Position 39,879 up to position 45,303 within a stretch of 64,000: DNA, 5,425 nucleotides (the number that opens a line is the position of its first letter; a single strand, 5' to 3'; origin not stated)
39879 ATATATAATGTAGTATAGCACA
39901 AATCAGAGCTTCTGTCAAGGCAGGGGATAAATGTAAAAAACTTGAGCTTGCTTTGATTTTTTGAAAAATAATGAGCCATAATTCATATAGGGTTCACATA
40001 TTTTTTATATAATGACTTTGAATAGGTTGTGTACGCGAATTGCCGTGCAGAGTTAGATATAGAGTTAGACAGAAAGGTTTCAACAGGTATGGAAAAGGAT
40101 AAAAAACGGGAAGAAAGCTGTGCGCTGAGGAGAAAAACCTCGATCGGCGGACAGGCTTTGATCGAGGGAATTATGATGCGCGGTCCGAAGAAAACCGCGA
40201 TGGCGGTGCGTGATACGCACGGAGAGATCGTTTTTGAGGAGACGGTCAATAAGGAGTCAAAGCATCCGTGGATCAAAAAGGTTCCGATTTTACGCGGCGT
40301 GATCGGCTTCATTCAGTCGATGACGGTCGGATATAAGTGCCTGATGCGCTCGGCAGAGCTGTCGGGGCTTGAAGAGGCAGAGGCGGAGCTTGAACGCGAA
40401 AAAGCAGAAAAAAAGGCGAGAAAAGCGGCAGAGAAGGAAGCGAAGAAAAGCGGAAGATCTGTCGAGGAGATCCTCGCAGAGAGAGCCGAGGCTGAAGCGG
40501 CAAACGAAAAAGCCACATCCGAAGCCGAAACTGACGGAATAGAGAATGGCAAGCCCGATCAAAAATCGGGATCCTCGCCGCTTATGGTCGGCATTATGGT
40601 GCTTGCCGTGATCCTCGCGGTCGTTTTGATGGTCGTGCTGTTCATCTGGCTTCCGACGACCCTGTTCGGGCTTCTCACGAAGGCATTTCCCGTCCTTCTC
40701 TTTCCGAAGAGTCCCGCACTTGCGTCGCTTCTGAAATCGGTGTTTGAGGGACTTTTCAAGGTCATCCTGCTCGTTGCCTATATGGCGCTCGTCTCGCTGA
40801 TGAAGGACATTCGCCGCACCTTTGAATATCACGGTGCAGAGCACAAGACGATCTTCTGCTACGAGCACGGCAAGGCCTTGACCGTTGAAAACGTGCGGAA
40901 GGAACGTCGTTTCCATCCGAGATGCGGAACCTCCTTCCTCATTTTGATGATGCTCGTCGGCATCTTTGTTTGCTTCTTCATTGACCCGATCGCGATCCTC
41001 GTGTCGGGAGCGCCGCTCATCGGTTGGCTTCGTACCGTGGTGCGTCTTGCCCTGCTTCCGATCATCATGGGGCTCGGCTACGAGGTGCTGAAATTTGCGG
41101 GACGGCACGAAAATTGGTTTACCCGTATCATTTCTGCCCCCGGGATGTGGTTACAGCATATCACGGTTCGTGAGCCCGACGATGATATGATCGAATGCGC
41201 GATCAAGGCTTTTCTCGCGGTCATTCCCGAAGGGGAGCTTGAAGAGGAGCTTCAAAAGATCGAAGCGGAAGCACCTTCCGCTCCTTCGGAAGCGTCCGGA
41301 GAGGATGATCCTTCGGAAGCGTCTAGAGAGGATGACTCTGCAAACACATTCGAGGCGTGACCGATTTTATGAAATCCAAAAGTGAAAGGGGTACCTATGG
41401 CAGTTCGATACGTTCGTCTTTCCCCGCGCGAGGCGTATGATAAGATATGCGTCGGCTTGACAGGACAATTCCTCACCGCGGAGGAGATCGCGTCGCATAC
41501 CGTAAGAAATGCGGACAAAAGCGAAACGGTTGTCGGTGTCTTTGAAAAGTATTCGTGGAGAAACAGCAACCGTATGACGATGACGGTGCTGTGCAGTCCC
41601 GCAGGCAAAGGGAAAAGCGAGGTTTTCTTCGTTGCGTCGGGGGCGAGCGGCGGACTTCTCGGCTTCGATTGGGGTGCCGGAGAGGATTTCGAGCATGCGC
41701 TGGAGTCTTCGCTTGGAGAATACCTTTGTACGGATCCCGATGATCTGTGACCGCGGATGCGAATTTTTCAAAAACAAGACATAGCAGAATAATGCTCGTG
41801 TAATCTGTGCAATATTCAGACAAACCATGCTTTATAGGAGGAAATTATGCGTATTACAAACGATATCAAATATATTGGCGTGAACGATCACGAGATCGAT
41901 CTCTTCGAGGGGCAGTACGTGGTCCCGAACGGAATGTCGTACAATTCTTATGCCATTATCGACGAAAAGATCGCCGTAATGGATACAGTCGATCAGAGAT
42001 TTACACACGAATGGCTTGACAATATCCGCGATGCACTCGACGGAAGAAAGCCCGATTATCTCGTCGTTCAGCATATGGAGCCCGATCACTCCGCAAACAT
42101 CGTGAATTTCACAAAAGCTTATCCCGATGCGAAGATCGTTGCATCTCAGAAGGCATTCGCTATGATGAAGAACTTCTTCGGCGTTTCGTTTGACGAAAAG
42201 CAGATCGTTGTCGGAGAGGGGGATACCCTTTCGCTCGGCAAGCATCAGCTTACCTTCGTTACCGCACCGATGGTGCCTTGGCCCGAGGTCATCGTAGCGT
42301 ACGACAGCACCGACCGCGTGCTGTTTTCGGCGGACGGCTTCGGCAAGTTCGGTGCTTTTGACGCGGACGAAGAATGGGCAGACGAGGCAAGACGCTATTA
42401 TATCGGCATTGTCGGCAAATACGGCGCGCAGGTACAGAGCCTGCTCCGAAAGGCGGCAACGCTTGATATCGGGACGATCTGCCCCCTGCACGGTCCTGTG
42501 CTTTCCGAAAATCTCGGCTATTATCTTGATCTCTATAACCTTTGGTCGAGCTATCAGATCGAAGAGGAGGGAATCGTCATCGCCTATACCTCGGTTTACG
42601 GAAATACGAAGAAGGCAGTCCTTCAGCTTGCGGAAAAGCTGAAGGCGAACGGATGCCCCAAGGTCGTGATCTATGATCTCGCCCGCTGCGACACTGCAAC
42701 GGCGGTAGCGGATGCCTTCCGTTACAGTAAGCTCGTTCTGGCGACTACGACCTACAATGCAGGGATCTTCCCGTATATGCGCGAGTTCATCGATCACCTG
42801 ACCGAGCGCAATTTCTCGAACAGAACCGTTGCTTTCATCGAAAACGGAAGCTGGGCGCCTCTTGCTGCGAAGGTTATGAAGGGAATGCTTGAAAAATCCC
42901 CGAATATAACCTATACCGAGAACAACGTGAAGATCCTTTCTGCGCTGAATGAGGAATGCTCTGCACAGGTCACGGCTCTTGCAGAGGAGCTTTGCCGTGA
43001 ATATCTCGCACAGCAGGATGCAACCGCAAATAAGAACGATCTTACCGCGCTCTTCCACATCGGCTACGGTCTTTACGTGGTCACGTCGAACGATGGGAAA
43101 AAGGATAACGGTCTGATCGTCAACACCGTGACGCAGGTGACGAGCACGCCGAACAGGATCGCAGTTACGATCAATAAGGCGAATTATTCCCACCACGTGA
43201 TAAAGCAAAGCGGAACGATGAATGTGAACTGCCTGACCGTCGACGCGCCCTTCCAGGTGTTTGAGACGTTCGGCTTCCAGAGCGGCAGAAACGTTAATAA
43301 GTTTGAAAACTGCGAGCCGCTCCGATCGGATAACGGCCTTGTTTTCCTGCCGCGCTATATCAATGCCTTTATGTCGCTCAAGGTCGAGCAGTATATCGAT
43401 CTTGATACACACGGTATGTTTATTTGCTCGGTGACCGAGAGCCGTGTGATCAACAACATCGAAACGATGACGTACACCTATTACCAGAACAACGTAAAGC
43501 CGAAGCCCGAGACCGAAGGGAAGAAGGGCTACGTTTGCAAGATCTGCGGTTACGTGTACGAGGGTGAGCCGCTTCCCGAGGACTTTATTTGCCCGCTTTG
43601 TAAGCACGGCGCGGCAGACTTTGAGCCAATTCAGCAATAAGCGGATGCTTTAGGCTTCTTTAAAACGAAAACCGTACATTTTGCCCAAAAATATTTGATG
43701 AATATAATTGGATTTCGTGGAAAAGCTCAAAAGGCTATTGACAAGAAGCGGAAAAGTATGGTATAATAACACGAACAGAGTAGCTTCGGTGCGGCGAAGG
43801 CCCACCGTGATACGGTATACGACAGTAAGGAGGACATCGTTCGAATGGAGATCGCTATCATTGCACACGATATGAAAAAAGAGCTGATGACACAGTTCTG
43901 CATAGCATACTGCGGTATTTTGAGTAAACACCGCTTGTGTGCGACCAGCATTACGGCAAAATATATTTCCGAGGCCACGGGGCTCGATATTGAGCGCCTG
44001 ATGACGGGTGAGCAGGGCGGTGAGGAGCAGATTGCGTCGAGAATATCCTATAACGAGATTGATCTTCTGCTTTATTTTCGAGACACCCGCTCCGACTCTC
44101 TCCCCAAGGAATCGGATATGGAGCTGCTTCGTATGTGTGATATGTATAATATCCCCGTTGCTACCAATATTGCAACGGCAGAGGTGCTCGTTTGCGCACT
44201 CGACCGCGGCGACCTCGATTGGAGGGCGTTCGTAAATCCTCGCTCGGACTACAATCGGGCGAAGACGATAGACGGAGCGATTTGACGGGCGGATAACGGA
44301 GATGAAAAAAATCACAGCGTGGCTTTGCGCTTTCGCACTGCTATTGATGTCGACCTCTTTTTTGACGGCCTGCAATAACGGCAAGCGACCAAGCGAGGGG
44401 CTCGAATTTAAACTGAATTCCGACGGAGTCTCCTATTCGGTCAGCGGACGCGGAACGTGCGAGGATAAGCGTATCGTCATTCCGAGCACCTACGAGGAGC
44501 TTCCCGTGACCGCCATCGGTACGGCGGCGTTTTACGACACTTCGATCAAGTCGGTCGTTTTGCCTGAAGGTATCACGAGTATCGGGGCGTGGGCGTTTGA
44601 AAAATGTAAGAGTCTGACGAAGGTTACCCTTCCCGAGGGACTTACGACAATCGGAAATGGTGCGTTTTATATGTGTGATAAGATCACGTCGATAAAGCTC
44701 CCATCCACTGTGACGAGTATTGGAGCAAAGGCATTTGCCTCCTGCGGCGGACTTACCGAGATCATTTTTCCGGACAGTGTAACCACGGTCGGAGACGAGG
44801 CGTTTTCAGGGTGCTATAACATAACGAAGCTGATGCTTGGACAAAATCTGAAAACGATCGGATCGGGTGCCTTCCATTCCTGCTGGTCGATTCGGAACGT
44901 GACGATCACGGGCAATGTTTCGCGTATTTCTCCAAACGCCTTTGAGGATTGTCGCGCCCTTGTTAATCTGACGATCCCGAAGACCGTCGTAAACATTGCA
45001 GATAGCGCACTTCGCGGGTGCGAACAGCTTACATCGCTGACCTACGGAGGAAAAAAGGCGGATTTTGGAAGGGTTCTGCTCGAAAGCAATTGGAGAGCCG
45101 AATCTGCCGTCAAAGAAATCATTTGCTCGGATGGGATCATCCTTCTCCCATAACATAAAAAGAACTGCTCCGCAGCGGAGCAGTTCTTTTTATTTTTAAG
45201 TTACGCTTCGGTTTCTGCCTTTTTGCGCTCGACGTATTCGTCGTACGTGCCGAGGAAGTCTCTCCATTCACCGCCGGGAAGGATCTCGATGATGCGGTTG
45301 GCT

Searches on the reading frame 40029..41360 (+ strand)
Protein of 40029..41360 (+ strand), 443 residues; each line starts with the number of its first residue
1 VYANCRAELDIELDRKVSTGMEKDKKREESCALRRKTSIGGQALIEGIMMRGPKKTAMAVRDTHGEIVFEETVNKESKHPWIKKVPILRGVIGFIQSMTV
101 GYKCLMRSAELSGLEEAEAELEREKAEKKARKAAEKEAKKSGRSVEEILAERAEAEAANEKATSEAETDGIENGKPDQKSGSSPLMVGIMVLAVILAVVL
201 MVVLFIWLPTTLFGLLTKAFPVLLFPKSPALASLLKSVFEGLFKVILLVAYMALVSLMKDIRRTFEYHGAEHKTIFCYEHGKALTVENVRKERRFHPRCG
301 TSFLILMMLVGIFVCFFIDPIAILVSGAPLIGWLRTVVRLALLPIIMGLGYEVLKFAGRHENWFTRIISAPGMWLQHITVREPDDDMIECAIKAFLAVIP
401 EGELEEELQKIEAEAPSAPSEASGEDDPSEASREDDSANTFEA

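Call 7: search_protein_families(library=pfam, proteins=[window:40029-41360:+], max_evalue=0.001)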
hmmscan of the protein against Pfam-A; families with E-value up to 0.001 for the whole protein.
window:40029-41360:+ (443 aa): 1 family
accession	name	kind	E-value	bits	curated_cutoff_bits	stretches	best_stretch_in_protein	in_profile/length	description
PF07136.16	DUF1385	-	1.9e-83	279.7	22.1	1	85-400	1-226/227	Protein of unknown function (DUF1385)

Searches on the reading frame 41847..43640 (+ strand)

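Call 7: search_protein_families(library=pfam, proteins=[window:41847-43640:+], max_evalue=0.001)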
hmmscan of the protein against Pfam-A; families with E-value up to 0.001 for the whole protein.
window:41847-43640:+ (597 aa): 6 families
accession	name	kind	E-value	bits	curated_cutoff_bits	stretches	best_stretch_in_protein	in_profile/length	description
PF01613.24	Flavin_Reduct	-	2.3e-31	109.4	27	1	404-551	3-150/153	Flavin reductase like domain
PF19583.5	ODP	-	3.1e-15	57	27.2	1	31-216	2-194/194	ODP family beta lactamase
PF21349.2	RUBY_RBDX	-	1.6e-09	37.4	26.5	1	562-593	1-30/30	Rubrerythrin, rubredoxin-like domain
PF12724.12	Flavodoxin_5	-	2.7e-07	31.4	27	1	244-350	1-102/145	Flavodoxin domain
PF00753.33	Lactamase_B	-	4e-07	30.6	22.7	1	60-213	35-194/196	Metallo-beta-lactamase superfamily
PF00258.30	Flavodoxin_1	-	0.00042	20.9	25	1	245-328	1-89/143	Flavodoxin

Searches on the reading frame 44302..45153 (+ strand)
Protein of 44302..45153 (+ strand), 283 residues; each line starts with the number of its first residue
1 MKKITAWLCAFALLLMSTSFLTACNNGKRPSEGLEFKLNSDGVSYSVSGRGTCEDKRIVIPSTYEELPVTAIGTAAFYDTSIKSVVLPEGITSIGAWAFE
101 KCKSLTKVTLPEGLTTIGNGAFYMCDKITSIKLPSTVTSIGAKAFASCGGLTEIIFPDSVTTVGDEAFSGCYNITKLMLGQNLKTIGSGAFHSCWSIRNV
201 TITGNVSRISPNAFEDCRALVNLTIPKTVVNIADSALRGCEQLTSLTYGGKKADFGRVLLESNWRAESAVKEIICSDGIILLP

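Call 76: search_protein_families(library=pfam, proteins=[window:44302-45153:+], max_evalue=0.0001)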
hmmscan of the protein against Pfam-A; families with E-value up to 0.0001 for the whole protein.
window:44302-45153:+ (283 aa): 2 families
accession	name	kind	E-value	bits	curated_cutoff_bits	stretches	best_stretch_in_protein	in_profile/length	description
PF13306.12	LRR_5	-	9.4e-65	216.7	27.7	2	70-177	1-106/127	BspA type Leucine rich repeat region (6 copies)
PF13855.12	LRR_8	-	1.1e-10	41.5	27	1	160-205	13-59/61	Leucine rich repeat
